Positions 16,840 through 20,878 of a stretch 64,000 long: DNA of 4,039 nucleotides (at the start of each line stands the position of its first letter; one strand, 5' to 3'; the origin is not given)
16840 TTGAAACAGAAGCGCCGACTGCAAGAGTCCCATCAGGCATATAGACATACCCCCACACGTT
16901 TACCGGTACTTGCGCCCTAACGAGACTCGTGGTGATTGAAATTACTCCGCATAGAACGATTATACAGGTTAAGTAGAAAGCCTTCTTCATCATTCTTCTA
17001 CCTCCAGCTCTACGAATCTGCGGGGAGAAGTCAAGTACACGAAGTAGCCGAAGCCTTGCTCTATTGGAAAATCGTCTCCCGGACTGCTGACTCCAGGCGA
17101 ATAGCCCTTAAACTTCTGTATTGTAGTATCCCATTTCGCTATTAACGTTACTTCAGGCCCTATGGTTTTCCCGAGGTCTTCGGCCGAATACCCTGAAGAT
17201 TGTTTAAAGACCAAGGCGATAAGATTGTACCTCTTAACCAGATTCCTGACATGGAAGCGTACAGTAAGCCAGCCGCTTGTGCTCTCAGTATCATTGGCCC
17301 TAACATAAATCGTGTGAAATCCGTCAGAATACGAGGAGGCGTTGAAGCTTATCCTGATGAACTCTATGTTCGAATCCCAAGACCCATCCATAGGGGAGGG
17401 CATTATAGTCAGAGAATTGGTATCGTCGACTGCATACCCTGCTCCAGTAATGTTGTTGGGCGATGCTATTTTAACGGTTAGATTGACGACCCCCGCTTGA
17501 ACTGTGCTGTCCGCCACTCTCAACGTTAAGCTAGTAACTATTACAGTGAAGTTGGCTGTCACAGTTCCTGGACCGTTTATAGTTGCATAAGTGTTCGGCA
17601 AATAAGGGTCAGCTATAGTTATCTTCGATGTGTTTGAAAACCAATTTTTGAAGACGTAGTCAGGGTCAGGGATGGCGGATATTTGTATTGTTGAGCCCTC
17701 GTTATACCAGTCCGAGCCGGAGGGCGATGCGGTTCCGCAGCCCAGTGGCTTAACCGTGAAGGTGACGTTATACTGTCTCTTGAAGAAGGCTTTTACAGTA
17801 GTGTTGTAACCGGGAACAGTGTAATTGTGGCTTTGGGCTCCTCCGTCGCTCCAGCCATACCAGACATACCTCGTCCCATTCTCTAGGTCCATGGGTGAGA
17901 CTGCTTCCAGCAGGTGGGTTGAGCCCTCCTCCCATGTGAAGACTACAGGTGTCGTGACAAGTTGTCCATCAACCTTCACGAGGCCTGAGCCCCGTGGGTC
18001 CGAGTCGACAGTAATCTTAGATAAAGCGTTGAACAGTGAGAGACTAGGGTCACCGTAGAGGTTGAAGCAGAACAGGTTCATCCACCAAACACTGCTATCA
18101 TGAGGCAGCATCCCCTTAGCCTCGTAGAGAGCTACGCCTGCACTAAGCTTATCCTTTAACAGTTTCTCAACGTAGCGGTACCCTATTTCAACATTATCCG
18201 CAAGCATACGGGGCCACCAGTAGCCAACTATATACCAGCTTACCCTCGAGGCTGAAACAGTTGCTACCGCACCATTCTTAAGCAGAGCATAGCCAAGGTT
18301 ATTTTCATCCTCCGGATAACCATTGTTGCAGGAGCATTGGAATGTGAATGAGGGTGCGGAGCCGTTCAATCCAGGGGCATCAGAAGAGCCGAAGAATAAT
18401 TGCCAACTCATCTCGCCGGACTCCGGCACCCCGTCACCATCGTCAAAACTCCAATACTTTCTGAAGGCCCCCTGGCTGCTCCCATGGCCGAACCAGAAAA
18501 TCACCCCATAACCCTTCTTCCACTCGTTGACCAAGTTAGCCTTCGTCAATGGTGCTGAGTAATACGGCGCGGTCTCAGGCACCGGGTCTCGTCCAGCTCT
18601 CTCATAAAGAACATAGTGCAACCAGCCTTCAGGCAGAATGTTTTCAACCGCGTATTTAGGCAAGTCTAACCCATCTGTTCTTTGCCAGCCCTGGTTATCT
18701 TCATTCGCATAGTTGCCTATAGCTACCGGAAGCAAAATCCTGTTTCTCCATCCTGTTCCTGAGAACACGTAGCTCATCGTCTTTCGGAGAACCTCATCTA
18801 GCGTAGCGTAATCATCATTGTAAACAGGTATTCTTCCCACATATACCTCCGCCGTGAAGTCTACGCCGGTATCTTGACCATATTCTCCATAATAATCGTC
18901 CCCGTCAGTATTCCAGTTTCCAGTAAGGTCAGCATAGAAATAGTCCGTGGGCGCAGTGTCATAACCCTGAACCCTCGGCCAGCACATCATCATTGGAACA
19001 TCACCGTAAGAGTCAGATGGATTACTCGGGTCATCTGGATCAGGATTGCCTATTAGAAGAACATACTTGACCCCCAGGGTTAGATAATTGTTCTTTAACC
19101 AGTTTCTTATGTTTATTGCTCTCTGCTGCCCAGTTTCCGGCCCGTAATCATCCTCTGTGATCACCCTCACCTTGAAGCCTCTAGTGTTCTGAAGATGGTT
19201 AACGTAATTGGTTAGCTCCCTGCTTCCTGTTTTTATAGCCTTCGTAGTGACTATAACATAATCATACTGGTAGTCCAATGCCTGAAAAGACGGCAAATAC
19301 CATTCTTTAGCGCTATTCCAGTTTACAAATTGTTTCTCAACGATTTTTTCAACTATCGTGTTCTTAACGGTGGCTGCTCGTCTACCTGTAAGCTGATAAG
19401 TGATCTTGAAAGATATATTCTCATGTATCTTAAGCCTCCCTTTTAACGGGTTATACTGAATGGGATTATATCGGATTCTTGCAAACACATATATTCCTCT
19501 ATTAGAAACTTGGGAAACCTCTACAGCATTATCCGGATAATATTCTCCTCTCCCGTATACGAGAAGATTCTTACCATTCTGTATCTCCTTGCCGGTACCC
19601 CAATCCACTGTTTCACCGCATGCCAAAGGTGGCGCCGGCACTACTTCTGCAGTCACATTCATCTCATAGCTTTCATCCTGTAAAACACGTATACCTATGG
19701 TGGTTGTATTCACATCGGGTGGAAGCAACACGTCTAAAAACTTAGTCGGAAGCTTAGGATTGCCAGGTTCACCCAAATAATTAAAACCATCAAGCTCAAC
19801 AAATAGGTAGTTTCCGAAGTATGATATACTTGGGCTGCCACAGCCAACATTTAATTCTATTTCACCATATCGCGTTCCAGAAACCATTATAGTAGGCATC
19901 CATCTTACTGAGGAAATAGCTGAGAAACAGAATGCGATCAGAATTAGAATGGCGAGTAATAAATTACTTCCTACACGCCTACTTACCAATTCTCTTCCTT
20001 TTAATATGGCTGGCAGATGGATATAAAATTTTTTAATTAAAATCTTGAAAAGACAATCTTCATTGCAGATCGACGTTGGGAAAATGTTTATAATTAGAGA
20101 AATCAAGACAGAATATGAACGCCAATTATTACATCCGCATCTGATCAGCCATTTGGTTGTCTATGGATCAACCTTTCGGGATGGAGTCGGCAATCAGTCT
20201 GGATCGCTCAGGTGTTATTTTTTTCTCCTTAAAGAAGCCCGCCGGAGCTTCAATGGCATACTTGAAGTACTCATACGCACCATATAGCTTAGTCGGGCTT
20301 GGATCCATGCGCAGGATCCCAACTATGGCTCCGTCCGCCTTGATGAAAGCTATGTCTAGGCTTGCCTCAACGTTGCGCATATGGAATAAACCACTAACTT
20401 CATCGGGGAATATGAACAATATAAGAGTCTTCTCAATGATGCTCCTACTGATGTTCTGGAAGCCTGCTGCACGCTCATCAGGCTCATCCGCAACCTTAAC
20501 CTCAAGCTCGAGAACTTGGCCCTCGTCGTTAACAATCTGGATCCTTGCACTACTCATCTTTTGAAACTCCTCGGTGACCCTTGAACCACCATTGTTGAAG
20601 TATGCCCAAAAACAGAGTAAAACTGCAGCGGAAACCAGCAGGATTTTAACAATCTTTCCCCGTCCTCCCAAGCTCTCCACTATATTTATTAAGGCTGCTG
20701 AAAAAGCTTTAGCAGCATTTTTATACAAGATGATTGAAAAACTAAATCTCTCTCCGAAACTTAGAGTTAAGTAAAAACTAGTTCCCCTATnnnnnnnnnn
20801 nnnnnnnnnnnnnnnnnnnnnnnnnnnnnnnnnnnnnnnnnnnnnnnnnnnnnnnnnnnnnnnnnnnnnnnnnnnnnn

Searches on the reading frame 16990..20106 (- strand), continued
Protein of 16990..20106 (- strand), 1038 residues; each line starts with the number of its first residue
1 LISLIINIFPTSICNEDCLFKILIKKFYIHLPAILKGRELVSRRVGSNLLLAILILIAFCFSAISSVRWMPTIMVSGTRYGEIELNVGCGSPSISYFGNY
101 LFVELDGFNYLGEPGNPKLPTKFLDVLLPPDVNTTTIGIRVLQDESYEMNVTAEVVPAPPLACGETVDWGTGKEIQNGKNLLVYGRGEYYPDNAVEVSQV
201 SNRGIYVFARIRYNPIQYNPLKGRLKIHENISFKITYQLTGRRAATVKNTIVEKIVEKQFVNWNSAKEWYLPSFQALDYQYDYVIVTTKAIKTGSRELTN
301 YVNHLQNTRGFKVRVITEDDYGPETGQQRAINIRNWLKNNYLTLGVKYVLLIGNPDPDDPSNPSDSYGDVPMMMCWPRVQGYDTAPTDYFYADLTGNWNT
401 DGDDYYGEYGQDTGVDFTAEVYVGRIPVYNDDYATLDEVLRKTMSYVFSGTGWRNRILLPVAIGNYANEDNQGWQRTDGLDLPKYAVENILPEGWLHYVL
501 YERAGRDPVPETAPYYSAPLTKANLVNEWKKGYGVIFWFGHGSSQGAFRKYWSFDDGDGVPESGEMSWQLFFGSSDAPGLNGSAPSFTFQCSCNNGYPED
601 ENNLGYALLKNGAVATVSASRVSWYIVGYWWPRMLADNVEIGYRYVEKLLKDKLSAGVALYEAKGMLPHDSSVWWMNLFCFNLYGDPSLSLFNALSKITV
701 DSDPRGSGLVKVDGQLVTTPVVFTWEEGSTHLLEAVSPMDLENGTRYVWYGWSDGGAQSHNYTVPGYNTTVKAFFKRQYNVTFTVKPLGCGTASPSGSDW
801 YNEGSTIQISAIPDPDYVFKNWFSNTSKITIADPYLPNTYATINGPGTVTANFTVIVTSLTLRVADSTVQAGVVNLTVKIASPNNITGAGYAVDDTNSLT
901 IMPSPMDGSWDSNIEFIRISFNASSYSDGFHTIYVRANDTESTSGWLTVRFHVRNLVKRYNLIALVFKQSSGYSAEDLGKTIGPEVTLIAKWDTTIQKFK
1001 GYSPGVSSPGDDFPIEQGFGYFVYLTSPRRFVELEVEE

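Call 23: find_related_loci(query=A1, collection=metagenome_contigs, flank=10000)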
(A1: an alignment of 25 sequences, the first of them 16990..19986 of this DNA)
Query A1 (998 aa) in metagenome_contigs; peptide patterns used: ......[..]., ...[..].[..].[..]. (x = any residue, [..] = any of these).
600 stretches matched a pattern (row limit reached: there are more); 516 encode a relative of the query (tblastn E <= 1e-3); the best 80 are kept; 80 distinct loci.
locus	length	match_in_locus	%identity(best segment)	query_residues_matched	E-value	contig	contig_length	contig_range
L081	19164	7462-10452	79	1-997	0e+0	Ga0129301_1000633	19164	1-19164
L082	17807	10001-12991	69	10-998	0e+0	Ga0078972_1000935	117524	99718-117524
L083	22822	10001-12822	77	1-998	0e+0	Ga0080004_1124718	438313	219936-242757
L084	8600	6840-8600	75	10-597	0e+0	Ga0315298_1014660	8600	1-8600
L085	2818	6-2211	72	268-998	0e+0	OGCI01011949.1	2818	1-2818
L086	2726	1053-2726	52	1-565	0e+0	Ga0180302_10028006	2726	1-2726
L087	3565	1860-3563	50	6-570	0e+0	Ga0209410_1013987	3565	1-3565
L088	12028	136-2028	47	35-652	4e-175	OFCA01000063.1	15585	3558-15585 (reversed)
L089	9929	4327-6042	48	63-668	1e-171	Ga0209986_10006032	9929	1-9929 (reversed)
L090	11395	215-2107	44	14-696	7e-165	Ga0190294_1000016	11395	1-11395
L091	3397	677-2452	46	63-668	4e-161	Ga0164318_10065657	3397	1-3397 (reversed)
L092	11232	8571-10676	40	42-745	4e-151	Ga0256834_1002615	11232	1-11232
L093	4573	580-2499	44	9-654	5e-155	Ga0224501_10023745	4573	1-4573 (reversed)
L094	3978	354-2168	45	62-660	6e-155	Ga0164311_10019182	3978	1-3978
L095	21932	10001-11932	43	43-656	1e-147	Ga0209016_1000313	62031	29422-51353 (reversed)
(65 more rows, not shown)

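Call 37: search_protein_families(library=pfam, proteins=[L082:7347-8951:-], max_evalue=0.001)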
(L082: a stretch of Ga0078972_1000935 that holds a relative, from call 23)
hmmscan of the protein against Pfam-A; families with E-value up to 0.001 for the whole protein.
L082:7347-8951:- (534 aa): 2 families
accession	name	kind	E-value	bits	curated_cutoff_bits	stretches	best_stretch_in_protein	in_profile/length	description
PF01670.23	Glyco_hydro_12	-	1.4e-17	64.9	27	1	239-463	3-201/207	Glycosyl hydrolase family 12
PF21253.3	Mann_GBD_bact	-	0.00037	21.2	27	0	25-154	25-142/143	Mannanase, galactose-binding domain-like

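Call 58: predict_structure(alignment_id=A1)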
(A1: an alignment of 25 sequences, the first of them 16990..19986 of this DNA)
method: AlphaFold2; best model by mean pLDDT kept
length: 998 residues; sequences in the alignment: 25
mean_pLDDT: 71.0   pTM: 0.62
mean pLDDT of the five models: 71.0, 69.3, 67.4, 67.1, 63.3
residues with pLDDT >= 90: 206; 70-90: 410; 50-70: 175; < 50: 207
segments of 3 or more residues with pLDDT < 50: 1-6, 25-37, 121-124, 234-238, 408-410, 654-766, 770-773, 783-786, 806-813, 918-933, 954-959, 966-979, 992-998
pLDDT, mean of each block of 10 residues (from residue 1): 51 75 46 43 88 83 82 79 89 88 93 80 52 71 89 90 85 93 92 91 60 74 85 53 91 89 76 91 90 89 82 88 83 80 67 80 83 79 92 91 69 85 79 65 81 90 89 90 94 91 89 87 89 91 86 78 91 88 70 78 91 88 83 84 91 43 26 28 31 31 30 31 30 28 36 36 45 52 53 54 49 58 68 72 83 84 72 76 71 85 82 53 41 54 59 48 48 35 55 42
secondary structure, 60 per line:
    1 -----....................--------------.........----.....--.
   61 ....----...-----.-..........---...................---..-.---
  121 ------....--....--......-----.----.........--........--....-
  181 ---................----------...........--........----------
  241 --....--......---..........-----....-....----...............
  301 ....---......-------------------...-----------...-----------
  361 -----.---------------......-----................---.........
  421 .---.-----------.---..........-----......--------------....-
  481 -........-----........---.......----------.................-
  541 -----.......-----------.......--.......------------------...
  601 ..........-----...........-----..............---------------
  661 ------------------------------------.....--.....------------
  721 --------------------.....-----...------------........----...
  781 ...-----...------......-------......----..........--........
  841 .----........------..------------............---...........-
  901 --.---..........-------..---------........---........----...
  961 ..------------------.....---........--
elements in order (helices of 4 or more, strands of 3 or more residues): H6-25 E40-48 E53-57 E60-64 E69-71 E79-88 E92-110 E127-130 E133-136 H141-144 E155-163 E166-173 E176-179 E184-199 H210-219 H223-230 E243-246 H249-254 H258-267 E273-276 H278-281 H286-304 E308-313 E333-335 E347-349 E382-387 H393-408 H412-415 E416-421 H441-450 E456-461 E476-479 H482-489 E495-502 E506-512 E526-533 H534-539 E546-552 H564-570 E573-579 H598-610 H616-626 H632-640 E641-645 E697-701 E704-708 E741-745 E751-753 E766-773 E778-783 E789-791 E798-803 E811-816 E821-830 E833-841 E846-853 E874-882 E889-899 E907-916 H935-942 E946-953 E958-962 E981-985 E989-996

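Call 60: fold_search(model_id=the predicted structure, library=pdb)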
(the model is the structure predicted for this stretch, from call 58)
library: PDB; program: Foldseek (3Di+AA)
matches with E <= 10: 1384; with E <= 0.001: 10
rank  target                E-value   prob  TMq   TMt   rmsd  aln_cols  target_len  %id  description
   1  1cvr                  2.3e-14  1.00  0.28  0.60  19.9       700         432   15  Crystal structure of the Arg specific cysteine proteinase gingipain R (RGPB) (released 2000-03-01)
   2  4ief_B                1.5e-13  1.00  0.26  0.58  20.0       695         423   14  Complex of Porphyromonas gingivalis RgpB pro- and mature domains (released 2013-04-10)
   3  4ief_C                3.8e-09  1.00  0.16  0.74   6.1       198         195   14  Complex of Porphyromonas gingivalis RgpB pro- and mature domains (released 2013-04-10)
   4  4ief_G                3.8e-09  1.00  0.15  0.68   6.5       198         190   13  Complex of Porphyromonas gingivalis RgpB pro- and mature domains (released 2013-04-10)
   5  4ief_E                4.0e-09  1.00  0.15  0.67   6.6       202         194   12  Complex of Porphyromonas gingivalis RgpB pro- and mature domains (released 2013-04-10)
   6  4ief_A                4.7e-09  1.00  0.15  0.68   6.5       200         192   12  Complex of Porphyromonas gingivalis RgpB pro- and mature domains (released 2013-04-10)
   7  5mun_B                3.1e-07  1.00  0.12  0.59  11.8       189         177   16  Structural insight into zymogenic latency of gingipain K from Porphyromonas gingivalis. (released 2017-02-22)
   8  5mun_A                3.6e-07  1.00  0.13  0.59   9.6       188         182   16  Structural insight into zymogenic latency of gingipain K from Porphyromonas gingivalis. (released 2017-02-22)
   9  8jmw_A                2.9e-04  0.41  0.09  0.15  28.9       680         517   10  Fibril form of serine peptidase Vpr (released 2023-12-06)
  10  7lny_A                9.9e-04  0.96  0.08  0.34  13.0       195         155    8  Apo structure of the Histone chaperone ASF1A residues 1-155 (released 2022-02-16)
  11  5f7u_A                1.5e-03  0.10  0.09  0.08  28.9      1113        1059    9  Cycloalternan-forming enzyme from Listeria monocytogenes in complex with pentasaccharide substrate (released 2016-09-21)
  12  3gdb                  1.7e-03  0.98  0.08  0.12  15.4       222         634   11  Crystal structure of Spr0440 glycoside hydrolase domain, Endo-D from Streptococcus pneumoniae R6 (released 2009-03-17)
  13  8dfm_A                1.8e-03  0.69  0.09  0.17  29.0       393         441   11  Ectodomain of full-length wild-type KIT-SCF dimers (released 2023-03-29)
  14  6a6y_A                2.5e-03  0.87  0.07  0.32  13.6       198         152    8  Crystal Structure of Asf1 from Plasmodium falciparum (released 2018-07-18)
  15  2cu9                  2.5e-03  0.66  0.07  0.28  14.1       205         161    9  Crystal structure of Histone chaperone cia1 (released 2006-08-29)
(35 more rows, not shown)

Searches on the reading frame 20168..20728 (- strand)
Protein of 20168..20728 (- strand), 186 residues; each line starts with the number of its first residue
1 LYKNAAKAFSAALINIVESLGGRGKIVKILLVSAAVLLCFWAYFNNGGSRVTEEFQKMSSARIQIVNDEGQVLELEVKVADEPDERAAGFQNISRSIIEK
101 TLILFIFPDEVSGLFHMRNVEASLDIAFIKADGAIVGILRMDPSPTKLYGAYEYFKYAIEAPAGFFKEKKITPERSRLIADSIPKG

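Call 3: search_protein_families(library=pfam, proteins=[window:20168-20728:-], max_evalue=0.01)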
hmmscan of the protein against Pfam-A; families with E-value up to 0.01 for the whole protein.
window:20168-20728:- (186 aa): 1 family
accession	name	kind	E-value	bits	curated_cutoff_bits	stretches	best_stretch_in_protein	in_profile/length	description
PF02643.20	DUF192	-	3e-17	63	27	1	76-174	2-91/96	Uncharacterized ACR, COG1430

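Call 4: search_protein_families(library=ncbifam, proteins=[window:20168-20728:-], max_evalue=0.01)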
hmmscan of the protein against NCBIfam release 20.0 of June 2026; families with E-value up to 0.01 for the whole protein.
window:20168-20728:- (186 aa): 1 family
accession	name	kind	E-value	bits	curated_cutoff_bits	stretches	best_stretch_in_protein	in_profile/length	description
NF002996.0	PRK03760.1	equivalog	0.00019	21.3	146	1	66-170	5-107/121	hypothetical protein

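Call 63: search_solved_structures(query=window:20168-20674:-, max_evalue=0.01)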
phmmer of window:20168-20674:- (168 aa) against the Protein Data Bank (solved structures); distinct sequences matched with E-value up to 0.01: 2.
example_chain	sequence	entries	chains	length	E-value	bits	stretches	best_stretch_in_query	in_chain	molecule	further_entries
3pjy_A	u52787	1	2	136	2.9e-05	27.5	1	42-156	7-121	Hypothetical signal peptide protein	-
9eq7_A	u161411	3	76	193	0.0068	19.8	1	9-98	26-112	Archaellin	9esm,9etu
